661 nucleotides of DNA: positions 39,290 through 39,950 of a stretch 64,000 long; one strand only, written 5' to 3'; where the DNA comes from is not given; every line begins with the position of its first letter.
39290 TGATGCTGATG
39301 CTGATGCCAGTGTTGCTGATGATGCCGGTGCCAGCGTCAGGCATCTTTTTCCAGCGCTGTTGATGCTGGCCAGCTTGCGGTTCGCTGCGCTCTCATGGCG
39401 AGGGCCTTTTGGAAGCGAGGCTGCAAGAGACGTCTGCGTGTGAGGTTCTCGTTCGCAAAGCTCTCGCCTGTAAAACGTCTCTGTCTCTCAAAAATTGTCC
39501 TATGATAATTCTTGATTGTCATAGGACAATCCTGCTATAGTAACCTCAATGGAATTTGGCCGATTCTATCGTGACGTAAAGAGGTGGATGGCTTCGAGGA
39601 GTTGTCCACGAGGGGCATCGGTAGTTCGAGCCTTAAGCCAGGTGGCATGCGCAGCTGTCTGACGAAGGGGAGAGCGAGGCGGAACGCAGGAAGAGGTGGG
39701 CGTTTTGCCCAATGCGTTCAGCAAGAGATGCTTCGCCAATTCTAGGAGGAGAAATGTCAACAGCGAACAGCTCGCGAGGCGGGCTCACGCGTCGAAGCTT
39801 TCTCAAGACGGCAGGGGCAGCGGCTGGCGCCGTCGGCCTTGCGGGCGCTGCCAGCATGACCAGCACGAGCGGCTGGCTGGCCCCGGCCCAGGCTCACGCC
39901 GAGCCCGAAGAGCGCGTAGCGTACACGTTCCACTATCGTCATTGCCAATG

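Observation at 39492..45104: Uncharacterised TAT-exported molybdopterin oxidoreductase (PsrABC-type) with TorD chaperone and AT-rich palindromic operator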

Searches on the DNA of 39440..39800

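Call 54: search_rna_families(source=window, start=39440, end=39800, threshold=evalue, max_evalue=5)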
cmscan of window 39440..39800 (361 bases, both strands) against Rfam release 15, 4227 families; matches with E-value up to 5: 3.
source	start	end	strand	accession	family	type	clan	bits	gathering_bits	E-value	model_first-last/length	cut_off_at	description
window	39491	39533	+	RF04170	MIR7723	Gene; miRNA;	-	20.8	200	0.059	1-235/235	no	MIR7723 microRNA precursor family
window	39494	39530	+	RF03800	mir-4477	Gene; miRNA;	-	15.6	74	3.2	21-61/81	no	mir-4477 microRNA precursor family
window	39532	39786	-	RF02042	HOTTIP_3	Gene; lncRNA;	-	11.7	50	0.095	115-353/353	no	HOXA transcript at the distal tip, conserved region 3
